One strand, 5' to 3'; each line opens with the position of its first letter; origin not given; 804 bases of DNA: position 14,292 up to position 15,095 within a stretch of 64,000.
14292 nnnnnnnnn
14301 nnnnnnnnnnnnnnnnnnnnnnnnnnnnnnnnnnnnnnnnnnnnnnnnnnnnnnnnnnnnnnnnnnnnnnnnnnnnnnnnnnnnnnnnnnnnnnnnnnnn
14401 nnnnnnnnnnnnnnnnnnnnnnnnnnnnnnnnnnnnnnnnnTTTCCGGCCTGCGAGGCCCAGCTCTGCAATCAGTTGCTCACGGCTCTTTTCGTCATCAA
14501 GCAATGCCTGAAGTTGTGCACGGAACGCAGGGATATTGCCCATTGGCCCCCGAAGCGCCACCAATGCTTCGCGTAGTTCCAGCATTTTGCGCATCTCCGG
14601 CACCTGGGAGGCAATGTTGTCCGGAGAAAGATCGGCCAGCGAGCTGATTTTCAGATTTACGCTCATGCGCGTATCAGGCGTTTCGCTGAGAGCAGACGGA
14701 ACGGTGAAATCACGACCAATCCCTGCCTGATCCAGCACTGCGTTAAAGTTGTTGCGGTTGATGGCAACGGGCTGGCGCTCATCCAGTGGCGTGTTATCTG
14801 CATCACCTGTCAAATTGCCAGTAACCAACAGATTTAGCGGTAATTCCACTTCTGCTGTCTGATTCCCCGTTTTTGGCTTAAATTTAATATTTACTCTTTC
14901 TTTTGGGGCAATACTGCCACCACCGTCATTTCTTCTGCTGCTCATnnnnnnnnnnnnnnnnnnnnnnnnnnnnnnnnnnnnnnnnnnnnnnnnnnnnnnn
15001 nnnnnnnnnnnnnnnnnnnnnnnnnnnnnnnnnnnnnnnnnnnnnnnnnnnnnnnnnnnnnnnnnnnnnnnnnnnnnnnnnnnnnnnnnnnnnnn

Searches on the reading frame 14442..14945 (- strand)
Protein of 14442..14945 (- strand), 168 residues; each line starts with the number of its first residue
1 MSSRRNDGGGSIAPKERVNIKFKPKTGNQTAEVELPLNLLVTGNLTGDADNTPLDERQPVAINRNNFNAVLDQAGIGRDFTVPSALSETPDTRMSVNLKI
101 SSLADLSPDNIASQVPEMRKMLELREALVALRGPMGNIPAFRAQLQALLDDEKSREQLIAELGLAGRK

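Call 11: find_related_loci(query=window:14442-14945:-, collection=genome_contigs, flank=4000)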
Query window:14442-14945:- (168 aa) in genome_contigs; peptide patterns used: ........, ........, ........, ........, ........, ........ (x = any residue, [..] = any of these).
90 stretches matched a pattern; 6 encode a relative of the query (tblastn E <= 1e-3); 6 distinct loci.
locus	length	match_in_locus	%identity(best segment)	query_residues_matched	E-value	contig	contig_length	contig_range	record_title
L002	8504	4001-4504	90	1-168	5e-100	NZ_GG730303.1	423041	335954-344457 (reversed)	Citrobacter youngae ATCC 29220 Scfld4, whole genome shotgun sequence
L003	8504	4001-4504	86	1-168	6e-97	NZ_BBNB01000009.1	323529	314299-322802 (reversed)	Citrobacter sedlakii NBRC 105722, whole genome shotgun sequence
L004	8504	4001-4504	88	1-168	5e-96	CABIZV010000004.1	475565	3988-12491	Enterobacteriaceae bacterium isolate MGYG-HGUT-00110 genome assembly, contig: .20298_3_19.4, whole genome shotgun sequen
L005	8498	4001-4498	83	1-168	6e-91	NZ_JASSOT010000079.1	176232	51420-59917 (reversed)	Lelliottia sp. V86_10 NODE_10_length_176232_cov_14.669601, whole genome shotgun sequence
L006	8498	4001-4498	82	1-168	2e-90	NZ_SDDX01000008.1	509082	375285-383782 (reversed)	Lelliottia nimipressuralis strain CCUG 25894 CCUG25894T_0000008, whole genome shotgun sequence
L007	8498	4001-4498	73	1-168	8e-80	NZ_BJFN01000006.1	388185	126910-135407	Buttiauxella sp. A111 Contig06, whole genome shotgun sequence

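Call 18: find_encoding_contigs(protein=window:14442-14945:-, flank=3000, max_places=10)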
Protein window:14442-14945:- (168 aa): 24 contigs read that carry it; 1 place shown.
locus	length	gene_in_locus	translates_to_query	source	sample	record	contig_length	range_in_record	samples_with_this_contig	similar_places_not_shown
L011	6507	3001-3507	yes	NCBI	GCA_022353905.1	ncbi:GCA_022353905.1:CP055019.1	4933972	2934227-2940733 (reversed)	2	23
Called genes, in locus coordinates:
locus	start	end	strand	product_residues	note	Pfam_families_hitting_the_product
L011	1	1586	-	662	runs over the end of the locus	PF05954:Phage_GPD, PF04717:Phage_base_V, PF22178:Gp5_trimer_C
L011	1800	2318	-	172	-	PF05638:T6SS_HCP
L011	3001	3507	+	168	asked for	PF05591:T6SS_VipA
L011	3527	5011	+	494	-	PF05943:VipB, PF18945:VipB_2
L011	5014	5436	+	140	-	PF04965:GPW_gp25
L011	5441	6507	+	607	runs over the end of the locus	PF05947:T6SS_TssF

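Call 30: find_homologous_proteins(query=window:14442-14945:-, max_evalue=1e-40)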
Query window:14442-14945:- (168 aa): 593 proteins with E <= 1e-40 among 962 candidates; the best 120 are listed.
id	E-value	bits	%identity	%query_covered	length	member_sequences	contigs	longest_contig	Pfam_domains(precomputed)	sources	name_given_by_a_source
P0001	2.1e-97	342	98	100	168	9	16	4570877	PF05591.18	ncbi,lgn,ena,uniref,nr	ncbi:TPA: type VI secretion system contractile sheath small subunit [Escherichia coli]|uniref:type V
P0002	4.3e-97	341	98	100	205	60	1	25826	PF05591.18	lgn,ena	-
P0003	1.2e-94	333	93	100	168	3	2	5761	PF05591.18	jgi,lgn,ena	jgi:type VI secretion protein, VC_A0107 family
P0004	4.1e-91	321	90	100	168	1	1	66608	PF05591.18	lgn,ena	-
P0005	7.0e-91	321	90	100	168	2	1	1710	PF05591.18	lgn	-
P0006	1.2e-90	320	89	99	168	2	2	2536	PF05591.18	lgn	-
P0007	1.8e-90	319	89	100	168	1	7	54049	PF05591.18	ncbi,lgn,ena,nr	ncbi:type VI secretion system contractile sheath small subunit [Citrobacter amalonaticus]|nr:type VI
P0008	3.2e-90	319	90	100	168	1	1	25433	PF05591.18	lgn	-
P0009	4.6e-90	318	90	100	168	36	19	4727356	PF05591.18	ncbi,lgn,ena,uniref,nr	ncbi:type VI secretion system contractile sheath small subunit [Citrobacter koseri]|uniref:type VI s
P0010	5.9e-90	318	88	100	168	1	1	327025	PF05591.18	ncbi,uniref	ncbi:type VI secretion system contractile sheath small subunit [Citrobacter sp. ANG330]|uniref:type 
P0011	6.9e-90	317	88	100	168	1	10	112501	PF05591.18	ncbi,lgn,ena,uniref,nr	ncbi:TPA: type VI secretion system contractile sheath small subunit [Citrobacter amalonaticus]|unire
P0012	8.9e-90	317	89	100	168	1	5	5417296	PF05591.18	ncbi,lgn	ncbi:type VI secretion system contractile sheath small subunit [Citrobacter farmeri]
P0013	1.7e-89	316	88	100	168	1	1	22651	PF05591.18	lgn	-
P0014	2.3e-89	316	90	100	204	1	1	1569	PF05591.18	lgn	-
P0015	3.8e-89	315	90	100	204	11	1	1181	PF05591.18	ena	-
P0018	7.5e-89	314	89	100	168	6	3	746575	PF05591.18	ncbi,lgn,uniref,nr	ncbi:type VI secretion system contractile sheath small subunit [Enterobacter huaxiensis]|uniref:Type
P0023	6.2e-88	311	87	100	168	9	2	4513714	PF05591.18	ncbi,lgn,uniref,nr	ncbi:type VI secretion system contractile sheath small subunit [Hafnia paralvei]|uniref:type VI secr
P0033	3.9e-86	305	84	100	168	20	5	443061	PF05591.18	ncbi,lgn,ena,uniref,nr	ncbi:type VI secretion system contractile sheath small subunit [Citrobacter freundii]|uniref:type VI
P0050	1.7e-77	277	77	100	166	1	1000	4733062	PF05591.18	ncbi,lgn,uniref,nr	ncbi:type VI secretion system contractile sheath small subunit [Salmonella enterica subsp. houtenae]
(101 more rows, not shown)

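Call 31: find_encoding_contigs(protein=P0003, flank=2000, max_places=3)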
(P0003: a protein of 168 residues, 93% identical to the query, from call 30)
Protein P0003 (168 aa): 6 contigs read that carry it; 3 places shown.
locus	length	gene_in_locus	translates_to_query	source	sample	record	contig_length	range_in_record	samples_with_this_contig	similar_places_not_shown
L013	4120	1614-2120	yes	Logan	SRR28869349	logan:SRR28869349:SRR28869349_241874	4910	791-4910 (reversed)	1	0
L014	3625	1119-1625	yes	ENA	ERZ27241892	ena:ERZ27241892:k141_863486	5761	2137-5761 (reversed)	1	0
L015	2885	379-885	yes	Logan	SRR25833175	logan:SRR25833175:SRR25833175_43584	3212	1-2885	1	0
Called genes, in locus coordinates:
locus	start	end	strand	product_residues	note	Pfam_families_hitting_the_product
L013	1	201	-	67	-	?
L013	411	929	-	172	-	PF05638:T6SS_HCP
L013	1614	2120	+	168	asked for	PF05591:T6SS_VipA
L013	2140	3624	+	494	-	PF05943:VipB, PF18945:VipB_2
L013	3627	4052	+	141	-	PF04965:GPW_gp25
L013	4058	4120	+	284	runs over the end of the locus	?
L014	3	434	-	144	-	?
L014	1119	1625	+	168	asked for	PF05591:T6SS_VipA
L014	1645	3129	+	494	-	PF05943:VipB, PF18945:VipB_2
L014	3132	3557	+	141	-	PF04965:GPW_gp25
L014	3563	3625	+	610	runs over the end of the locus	PF05947:T6SS_TssF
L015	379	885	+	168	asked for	PF05591:T6SS_VipA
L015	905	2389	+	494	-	PF05943:VipB, PF18945:VipB_2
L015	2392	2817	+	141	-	PF04965:GPW_gp25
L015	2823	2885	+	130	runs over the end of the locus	?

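Call 32: find_encoding_contigs(protein=P0004, flank=2000, max_places=2)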
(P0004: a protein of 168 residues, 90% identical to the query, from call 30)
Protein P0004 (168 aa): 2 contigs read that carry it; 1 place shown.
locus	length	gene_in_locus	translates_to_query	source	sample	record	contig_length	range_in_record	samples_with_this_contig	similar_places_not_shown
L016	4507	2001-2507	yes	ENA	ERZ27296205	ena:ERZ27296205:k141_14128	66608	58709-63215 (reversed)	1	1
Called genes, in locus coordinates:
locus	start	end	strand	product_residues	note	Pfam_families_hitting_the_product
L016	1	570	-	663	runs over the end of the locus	PF05954:Phage_GPD, PF04717:Phage_base_V, PF20093:DUF6484 (faint), PF22178:Gp5_trimer_C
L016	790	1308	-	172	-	PF05638:T6SS_HCP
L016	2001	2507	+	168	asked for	PF05591:T6SS_VipA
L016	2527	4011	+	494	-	PF05943:VipB, PF18945:VipB_2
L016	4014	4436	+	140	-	PF04965:GPW_gp25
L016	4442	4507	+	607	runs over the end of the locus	PF05947:T6SS_TssF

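Call 33: find_encoding_contigs(protein=P0009, flank=2000, max_places=3)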
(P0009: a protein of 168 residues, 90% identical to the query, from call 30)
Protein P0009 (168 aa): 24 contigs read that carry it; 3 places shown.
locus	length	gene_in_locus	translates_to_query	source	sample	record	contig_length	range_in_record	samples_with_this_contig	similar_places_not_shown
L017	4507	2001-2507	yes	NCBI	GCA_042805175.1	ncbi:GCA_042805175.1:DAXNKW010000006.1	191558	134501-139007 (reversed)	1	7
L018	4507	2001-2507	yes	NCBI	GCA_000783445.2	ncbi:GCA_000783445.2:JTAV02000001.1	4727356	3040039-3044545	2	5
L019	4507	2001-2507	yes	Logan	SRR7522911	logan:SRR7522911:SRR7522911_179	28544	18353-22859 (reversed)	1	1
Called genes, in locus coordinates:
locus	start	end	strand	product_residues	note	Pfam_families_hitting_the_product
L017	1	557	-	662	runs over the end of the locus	PF05954:Phage_GPD, PF04717:Phage_base_V, PF20093:DUF6484 (faint), PF22178:Gp5_trimer_C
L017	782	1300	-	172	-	PF05638:T6SS_HCP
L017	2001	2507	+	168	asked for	PF05591:T6SS_VipA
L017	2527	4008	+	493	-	PF05943:VipB, PF18945:VipB_2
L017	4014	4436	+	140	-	PF04965:GPW_gp25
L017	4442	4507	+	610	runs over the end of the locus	PF05947:T6SS_TssF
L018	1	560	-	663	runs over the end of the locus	PF05954:Phage_GPD, PF04717:Phage_base_V, PF20093:DUF6484 (faint), PF22178:Gp5_trimer_C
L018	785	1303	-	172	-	PF05638:T6SS_HCP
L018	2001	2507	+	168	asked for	PF05591:T6SS_VipA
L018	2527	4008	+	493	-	PF05943:VipB, PF18945:VipB_2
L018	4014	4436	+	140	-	PF04965:GPW_gp25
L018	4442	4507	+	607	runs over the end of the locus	PF05947:T6SS_TssF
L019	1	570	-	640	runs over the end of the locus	PF05954:Phage_GPD, PF04717:Phage_base_V, PF20093:DUF6484 (weak), PF22178:Gp5_trimer_C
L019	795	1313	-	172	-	PF05638:T6SS_HCP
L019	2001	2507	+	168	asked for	PF05591:T6SS_VipA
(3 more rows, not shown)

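Call 34: find_encoding_contigs(protein=P0007, flank=2000, max_places=3)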
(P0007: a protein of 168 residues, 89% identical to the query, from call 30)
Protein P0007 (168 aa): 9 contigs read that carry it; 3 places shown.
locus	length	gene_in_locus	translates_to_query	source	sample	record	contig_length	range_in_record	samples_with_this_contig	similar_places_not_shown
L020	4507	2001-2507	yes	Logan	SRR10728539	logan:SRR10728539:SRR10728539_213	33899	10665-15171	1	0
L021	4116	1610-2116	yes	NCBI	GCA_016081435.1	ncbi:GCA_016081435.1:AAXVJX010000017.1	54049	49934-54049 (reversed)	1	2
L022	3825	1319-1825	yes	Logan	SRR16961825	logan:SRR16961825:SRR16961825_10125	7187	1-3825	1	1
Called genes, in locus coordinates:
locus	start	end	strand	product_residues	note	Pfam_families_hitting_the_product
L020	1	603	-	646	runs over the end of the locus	PF05954:Phage_GPD, PF04717:Phage_base_V, PF20093:DUF6484 (faint), PF22178:Gp5_trimer_C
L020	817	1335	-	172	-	PF05638:T6SS_HCP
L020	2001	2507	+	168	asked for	PF05591:T6SS_VipA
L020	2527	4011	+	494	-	PF05943:VipB, PF18945:VipB_2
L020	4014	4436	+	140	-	PF04965:GPW_gp25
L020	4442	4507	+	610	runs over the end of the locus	PF05947:T6SS_TssF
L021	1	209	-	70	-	?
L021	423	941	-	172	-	PF05638:T6SS_HCP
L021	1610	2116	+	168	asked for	PF05591:T6SS_VipA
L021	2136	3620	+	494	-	PF05943:VipB, PF18945:VipB_2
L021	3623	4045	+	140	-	PF04965:GPW_gp25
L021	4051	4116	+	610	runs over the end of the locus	PF05947:T6SS_TssF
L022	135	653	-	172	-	PF05638:T6SS_HCP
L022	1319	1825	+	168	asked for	PF05591:T6SS_VipA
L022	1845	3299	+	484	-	PF05943:VipB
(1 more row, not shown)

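Call 35: find_encoding_contigs(protein=P0018, flank=2000, max_places=2)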
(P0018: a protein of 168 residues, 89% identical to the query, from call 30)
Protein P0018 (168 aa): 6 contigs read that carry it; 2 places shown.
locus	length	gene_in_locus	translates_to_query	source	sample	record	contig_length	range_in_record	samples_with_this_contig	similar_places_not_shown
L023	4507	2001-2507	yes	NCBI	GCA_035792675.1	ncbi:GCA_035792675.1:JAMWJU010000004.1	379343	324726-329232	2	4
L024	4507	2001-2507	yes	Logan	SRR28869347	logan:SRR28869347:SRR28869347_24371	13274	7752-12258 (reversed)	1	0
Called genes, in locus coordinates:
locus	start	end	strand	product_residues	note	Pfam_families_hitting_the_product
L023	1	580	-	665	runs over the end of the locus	PF05954:Phage_GPD, PF04717:Phage_base_V, PF20093:DUF6484 (faint), PF22178:Gp5_trimer_C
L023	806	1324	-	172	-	PF05638:T6SS_HCP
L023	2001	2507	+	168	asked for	PF05591:T6SS_VipA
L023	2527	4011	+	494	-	PF05943:VipB, PF18945:VipB_2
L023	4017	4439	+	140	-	PF04965:GPW_gp25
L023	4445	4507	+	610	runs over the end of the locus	PF05947:T6SS_TssF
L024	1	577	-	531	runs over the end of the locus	?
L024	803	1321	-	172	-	PF05638:T6SS_HCP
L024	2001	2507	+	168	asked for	PF05591:T6SS_VipA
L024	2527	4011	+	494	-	PF05943:VipB, PF18945:VipB_2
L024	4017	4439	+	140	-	PF04965:GPW_gp25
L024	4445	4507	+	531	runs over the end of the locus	PF05947:T6SS_TssF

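Call 36: find_encoding_contigs(protein=P0023, flank=2000, max_places=2)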
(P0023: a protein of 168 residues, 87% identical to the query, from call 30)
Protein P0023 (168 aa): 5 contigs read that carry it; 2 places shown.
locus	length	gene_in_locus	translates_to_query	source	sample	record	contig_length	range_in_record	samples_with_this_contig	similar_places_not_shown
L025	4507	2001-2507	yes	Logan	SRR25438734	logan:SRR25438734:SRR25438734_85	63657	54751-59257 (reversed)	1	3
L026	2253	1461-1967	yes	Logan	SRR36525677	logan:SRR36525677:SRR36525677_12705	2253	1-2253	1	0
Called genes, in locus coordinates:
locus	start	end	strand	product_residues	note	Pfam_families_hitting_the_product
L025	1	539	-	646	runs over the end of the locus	PF05954:Phage_GPD, PF06715:Gp5_C (faint), PF04717:Phage_base_V, PF22178:Gp5_trimer_C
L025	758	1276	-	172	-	PF05638:T6SS_HCP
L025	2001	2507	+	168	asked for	PF05591:T6SS_VipA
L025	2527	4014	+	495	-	PF05943:VipB, PF18945:VipB_2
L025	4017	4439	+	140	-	PF04965:GPW_gp25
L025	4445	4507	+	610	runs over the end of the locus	PF05947:T6SS_TssF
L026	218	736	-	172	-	PF05638:T6SS_HCP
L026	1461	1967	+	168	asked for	PF05591:T6SS_VipA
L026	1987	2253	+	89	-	?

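Call 37: find_encoding_contigs(protein=P0033, flank=2000, max_places=3)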
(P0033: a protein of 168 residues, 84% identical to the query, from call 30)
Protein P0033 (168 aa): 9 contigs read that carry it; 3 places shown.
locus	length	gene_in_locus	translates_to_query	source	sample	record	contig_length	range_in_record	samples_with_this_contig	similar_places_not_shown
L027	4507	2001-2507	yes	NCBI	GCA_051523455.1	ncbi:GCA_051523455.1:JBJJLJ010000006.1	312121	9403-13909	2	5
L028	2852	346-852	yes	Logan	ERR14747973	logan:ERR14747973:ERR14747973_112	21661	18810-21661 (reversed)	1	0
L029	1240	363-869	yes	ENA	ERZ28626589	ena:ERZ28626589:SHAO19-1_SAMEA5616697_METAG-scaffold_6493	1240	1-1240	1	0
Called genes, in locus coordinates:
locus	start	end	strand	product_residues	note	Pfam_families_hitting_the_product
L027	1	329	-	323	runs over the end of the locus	-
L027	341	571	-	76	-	-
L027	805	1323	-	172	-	PF05638:T6SS_HCP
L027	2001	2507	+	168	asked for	PF05591:T6SS_VipA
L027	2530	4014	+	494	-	PF05943:VipB, PF18945:VipB_2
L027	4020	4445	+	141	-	PF04965:GPW_gp25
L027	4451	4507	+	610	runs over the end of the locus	PF05947:T6SS_TssF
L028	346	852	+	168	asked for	PF05591:T6SS_VipA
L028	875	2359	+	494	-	PF05943:VipB, PF18945:VipB_2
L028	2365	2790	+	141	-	PF04965:GPW_gp25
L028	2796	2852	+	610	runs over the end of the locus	PF05947:T6SS_TssF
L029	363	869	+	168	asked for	PF05591:T6SS_VipA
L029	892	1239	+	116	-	?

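Call 38: find_encoding_contigs(protein=P0050, flank=2000, max_places=2)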
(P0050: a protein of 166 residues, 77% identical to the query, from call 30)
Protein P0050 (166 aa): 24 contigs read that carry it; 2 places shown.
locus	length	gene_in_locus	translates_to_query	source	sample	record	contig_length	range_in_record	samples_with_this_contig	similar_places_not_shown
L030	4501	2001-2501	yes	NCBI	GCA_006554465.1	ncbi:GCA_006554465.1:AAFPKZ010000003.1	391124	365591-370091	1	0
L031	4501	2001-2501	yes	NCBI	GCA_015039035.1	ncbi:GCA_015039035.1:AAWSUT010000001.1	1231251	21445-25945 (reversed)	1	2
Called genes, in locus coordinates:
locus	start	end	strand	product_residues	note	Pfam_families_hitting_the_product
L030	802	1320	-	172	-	PF05638:T6SS_HCP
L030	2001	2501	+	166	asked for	PF05591:T6SS_VipA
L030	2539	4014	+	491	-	PF05943:VipB, PF18945:VipB_2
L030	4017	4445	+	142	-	PF04965:GPW_gp25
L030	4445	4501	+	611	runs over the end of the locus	PF05947:T6SS_TssF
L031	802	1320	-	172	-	PF05638:T6SS_HCP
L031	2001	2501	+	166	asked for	PF05591:T6SS_VipA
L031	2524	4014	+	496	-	PF05943:VipB, PF18945:VipB_2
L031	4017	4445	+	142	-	PF04965:GPW_gp25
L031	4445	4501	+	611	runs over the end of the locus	PF05947:T6SS_TssF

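Call 46: find_encoding_contigs(protein=P0001, flank=1500, max_places=10)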
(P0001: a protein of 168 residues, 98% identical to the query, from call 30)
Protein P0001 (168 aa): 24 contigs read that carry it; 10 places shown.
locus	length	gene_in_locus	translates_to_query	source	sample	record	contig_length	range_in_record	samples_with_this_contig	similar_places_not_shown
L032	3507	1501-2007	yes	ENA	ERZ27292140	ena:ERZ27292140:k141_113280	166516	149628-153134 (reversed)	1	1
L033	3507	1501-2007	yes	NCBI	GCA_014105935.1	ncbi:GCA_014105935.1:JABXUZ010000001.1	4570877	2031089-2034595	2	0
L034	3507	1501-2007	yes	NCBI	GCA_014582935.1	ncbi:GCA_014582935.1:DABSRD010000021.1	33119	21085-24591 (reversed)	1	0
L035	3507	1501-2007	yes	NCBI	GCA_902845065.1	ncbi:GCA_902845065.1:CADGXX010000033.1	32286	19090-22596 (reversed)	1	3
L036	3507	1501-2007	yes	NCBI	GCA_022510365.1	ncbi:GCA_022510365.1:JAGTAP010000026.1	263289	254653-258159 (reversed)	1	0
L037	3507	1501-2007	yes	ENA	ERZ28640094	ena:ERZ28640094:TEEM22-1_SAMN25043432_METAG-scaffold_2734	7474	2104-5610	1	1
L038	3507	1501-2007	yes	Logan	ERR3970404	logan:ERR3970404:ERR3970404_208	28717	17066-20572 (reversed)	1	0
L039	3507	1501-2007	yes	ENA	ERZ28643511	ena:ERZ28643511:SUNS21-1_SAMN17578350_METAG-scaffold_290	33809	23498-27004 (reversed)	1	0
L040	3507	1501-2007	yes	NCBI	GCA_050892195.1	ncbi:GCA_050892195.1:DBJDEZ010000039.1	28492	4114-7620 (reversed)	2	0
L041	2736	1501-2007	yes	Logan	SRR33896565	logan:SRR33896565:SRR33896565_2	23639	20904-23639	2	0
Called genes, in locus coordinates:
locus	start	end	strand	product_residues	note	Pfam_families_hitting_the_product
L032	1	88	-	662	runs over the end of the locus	PF05954:Phage_GPD, PF04717:Phage_base_V, PF22178:Gp5_trimer_C, PF06715:Gp5_C (faint), PF22178:Gp5_trimer_C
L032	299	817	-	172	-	PF05638:T6SS_HCP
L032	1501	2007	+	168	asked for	PF05591:T6SS_VipA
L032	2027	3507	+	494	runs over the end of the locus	PF05943:VipB, PF18945:VipB_2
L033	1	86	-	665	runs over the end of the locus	PF05954:Phage_GPD, PF04717:Phage_base_V, PF22178:Gp5_trimer_C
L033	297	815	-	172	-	PF05638:T6SS_HCP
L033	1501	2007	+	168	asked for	PF05591:T6SS_VipA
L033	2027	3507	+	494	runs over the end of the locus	PF05943:VipB, PF18945:VipB_2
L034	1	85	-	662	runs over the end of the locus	PF05954:Phage_GPD, PF04717:Phage_base_V, PF22178:Gp5_trimer_C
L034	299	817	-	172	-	PF05638:T6SS_HCP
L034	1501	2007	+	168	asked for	PF05591:T6SS_VipA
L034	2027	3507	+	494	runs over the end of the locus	PF05943:VipB, PF18945:VipB_2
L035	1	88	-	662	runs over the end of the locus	PF05954:Phage_GPD, PF04717:Phage_base_V, PF22178:Gp5_trimer_C, PF06715:Gp5_C (faint), PF22178:Gp5_trimer_C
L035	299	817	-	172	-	PF05638:T6SS_HCP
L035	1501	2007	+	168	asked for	PF05591:T6SS_VipA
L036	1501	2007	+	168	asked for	PF05591:T6SS_VipA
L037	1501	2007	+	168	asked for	PF05591:T6SS_VipA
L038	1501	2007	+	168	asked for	PF05591:T6SS_VipA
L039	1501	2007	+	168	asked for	PF05591:T6SS_VipA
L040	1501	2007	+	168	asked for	PF05591:T6SS_VipA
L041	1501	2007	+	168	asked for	PF05591:T6SS_VipA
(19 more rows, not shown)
